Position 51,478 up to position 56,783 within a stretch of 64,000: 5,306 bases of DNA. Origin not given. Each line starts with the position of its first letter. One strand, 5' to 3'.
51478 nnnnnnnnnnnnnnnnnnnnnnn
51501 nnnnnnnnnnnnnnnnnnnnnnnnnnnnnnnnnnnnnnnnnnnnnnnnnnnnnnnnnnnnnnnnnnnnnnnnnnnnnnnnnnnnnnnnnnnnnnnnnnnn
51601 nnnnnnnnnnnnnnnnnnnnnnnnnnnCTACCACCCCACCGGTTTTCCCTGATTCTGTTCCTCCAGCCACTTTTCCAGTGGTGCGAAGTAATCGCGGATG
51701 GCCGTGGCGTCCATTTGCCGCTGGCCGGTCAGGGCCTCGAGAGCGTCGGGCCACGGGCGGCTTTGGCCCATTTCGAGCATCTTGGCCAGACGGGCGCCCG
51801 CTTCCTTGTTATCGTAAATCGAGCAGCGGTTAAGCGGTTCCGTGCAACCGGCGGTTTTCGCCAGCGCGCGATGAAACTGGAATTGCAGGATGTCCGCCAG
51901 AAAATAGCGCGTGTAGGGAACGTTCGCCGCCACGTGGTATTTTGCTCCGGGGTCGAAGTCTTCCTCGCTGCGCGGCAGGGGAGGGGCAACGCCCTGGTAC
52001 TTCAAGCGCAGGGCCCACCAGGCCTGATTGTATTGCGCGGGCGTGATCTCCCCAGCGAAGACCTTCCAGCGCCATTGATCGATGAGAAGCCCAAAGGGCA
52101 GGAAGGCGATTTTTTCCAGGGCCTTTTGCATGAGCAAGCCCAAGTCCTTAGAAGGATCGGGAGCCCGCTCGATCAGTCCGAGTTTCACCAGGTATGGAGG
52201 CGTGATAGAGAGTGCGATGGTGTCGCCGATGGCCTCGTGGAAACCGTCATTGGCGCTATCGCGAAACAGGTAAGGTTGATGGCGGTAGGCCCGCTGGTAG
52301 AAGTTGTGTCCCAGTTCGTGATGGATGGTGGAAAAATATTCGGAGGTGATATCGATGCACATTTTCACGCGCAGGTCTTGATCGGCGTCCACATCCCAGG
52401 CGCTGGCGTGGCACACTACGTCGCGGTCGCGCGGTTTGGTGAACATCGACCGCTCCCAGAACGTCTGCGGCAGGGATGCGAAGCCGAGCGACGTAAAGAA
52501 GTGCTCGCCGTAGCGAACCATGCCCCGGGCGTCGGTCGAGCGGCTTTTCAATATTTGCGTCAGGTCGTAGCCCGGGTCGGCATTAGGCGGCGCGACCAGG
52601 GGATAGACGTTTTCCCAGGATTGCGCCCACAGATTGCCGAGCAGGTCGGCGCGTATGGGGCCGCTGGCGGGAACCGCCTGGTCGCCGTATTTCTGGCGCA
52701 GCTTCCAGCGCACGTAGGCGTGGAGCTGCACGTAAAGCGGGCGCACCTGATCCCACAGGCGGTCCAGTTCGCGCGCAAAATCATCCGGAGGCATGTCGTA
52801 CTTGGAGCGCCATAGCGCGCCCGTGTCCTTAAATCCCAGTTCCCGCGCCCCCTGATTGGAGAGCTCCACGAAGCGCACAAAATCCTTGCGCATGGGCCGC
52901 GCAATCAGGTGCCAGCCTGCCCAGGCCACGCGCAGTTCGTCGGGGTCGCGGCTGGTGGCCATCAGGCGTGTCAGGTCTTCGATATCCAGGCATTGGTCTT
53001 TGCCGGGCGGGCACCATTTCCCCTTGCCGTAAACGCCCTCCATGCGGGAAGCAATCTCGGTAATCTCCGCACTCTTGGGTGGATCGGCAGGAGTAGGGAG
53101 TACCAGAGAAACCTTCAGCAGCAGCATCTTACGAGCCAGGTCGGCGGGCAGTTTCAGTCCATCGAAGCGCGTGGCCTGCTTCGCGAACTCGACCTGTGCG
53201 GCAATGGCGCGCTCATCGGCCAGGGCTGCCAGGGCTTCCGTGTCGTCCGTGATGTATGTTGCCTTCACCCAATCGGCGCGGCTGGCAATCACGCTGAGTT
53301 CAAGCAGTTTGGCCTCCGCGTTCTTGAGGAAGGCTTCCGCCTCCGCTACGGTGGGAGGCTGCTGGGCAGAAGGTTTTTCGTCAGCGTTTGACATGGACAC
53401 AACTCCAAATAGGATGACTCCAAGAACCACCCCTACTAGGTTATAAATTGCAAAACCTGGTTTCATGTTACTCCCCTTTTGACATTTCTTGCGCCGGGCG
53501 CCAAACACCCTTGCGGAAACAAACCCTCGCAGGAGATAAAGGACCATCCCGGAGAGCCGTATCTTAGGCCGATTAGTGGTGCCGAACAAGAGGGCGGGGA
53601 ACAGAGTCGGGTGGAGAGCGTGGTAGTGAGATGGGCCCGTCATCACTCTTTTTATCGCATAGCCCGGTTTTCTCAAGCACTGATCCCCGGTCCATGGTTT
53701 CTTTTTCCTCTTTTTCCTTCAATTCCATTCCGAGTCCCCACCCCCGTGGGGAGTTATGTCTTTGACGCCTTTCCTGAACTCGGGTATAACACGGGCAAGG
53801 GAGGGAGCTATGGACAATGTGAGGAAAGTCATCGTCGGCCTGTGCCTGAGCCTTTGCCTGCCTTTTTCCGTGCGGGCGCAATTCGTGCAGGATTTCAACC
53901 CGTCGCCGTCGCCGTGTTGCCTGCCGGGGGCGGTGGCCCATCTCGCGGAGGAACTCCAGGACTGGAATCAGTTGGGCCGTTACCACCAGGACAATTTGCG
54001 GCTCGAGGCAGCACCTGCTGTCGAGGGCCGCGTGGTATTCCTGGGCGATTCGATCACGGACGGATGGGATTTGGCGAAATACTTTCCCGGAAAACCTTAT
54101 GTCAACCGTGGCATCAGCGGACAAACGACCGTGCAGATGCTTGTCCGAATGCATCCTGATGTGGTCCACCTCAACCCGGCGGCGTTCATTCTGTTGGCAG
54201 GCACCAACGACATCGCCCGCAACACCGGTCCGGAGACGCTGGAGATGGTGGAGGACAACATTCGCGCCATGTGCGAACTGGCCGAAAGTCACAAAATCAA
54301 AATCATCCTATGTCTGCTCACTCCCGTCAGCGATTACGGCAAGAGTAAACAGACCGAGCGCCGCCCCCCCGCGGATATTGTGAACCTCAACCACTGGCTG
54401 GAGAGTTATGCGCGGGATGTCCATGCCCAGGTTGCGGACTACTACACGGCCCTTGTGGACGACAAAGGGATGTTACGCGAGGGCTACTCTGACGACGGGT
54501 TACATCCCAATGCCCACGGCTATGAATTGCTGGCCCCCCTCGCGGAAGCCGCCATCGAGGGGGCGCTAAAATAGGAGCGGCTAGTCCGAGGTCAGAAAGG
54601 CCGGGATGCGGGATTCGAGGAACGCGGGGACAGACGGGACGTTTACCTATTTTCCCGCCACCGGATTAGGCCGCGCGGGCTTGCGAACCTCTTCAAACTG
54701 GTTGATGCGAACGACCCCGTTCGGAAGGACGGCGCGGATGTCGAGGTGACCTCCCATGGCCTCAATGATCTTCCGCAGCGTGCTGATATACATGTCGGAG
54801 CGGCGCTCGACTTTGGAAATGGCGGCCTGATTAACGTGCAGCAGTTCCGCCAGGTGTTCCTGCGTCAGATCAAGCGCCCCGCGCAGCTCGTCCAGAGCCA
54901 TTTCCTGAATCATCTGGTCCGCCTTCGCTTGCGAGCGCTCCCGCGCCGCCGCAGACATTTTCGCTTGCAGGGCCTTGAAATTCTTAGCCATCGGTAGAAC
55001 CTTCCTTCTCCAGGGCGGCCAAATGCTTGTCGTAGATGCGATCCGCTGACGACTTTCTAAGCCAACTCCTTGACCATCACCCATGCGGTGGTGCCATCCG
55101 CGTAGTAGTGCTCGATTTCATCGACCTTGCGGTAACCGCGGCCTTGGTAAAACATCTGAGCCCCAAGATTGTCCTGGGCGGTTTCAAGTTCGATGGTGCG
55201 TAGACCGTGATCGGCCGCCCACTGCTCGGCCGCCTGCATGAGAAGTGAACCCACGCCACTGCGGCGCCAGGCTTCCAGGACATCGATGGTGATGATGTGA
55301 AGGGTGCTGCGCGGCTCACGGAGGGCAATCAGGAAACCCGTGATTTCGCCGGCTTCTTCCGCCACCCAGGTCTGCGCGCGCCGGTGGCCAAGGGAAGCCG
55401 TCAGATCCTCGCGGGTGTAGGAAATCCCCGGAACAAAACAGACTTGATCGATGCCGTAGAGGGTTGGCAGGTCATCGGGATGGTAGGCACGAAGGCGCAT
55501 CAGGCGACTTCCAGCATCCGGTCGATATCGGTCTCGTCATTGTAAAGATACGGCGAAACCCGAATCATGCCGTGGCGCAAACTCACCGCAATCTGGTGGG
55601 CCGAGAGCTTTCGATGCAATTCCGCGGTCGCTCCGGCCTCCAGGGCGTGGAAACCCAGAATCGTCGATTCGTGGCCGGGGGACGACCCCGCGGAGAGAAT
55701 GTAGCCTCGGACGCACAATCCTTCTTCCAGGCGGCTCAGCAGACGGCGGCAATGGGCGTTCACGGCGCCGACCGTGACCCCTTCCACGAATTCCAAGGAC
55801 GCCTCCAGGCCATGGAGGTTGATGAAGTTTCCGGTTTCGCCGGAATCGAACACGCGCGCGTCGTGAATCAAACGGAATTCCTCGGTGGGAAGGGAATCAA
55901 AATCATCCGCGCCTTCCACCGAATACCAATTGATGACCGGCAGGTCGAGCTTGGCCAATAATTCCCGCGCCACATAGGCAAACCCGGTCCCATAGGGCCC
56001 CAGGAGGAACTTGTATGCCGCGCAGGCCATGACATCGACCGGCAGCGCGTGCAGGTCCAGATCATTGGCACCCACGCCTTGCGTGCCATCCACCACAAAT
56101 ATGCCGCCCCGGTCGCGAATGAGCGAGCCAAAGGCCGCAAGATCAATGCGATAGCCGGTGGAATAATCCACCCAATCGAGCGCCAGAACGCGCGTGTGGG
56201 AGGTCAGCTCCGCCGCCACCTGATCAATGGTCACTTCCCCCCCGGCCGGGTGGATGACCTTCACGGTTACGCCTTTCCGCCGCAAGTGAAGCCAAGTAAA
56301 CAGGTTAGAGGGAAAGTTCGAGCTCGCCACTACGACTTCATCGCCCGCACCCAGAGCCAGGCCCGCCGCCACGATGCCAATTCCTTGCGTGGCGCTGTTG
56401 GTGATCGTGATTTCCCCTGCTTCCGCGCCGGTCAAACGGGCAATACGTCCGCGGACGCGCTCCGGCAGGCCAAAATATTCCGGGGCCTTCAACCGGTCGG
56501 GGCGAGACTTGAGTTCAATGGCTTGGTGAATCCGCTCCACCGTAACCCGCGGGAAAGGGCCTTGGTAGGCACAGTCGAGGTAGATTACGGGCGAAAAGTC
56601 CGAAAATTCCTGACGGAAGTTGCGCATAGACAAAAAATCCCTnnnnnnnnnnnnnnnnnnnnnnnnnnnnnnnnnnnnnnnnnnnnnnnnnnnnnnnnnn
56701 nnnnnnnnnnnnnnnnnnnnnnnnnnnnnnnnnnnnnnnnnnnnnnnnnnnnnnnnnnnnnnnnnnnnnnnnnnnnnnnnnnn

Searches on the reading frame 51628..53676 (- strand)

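Call 38: search_protein_families(library=pfam, proteins=[window:51628-53676:-], max_evalue=0.001)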
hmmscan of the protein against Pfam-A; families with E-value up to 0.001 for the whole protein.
window:51628-53676:- (682 aa): 1 family
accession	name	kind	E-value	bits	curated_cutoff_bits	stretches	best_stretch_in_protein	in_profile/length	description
PF01401.24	Peptidase_M2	-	1.2e-228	761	23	1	110-682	4-581/581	Angiotensin-converting enzyme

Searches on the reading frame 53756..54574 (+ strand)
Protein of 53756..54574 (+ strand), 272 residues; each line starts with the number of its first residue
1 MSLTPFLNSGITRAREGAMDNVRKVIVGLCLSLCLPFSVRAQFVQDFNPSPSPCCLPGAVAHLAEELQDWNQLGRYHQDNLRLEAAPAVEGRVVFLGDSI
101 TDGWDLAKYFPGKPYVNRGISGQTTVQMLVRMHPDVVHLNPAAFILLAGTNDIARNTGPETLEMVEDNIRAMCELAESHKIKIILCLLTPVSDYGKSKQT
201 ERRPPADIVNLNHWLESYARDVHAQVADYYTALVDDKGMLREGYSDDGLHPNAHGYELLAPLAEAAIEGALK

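Call 38: search_protein_families(library=pfam, proteins=[window:53756-54574:+], max_evalue=0.001)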
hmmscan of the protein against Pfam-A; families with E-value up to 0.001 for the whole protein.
window:53756-54574:+ (272 aa): 3 families
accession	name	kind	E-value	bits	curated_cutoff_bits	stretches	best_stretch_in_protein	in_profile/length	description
PF13472.12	Lipase_GDSL_2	-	6.3e-29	102.2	32.9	1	95-258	1-178/178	GDSL-like Lipase/Acylhydrolase family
PF00657.28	Lipase_GDSL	-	1.3e-14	55.3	23.6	1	93-260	1-205/208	GDSL-like Lipase/Acylhydrolase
PF17182.10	OSK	-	5.5e-08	32.7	27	1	120-240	52-162/202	OSK domain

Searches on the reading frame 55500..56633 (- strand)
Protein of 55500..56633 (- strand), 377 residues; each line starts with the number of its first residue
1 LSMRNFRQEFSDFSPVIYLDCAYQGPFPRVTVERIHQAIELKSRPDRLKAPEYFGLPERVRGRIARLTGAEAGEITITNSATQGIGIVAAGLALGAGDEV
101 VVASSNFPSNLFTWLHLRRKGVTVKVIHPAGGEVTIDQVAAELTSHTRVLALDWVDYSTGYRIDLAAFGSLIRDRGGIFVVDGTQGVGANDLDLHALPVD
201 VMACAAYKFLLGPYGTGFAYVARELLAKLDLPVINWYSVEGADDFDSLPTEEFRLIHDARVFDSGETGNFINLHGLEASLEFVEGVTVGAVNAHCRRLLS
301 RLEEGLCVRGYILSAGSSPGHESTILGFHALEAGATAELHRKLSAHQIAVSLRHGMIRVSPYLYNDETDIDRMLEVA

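Call 38: search_protein_families(library=pfam, proteins=[window:55500-56633:-], max_evalue=0.001)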
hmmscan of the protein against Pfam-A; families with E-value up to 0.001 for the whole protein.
window:55500-56633:- (377 aa): 2 families
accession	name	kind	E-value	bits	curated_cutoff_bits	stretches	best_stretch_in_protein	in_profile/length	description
PF00266.25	Aminotran_5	-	7e-39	134.3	21.5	1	58-372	46-370/371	Aminotransferase class-V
PF01041.23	DegT_DnrJ_EryC1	-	5e-06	26.4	19.8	1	75-191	42-154/360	DegT/DnrJ/EryC1/StrS aminotransferase family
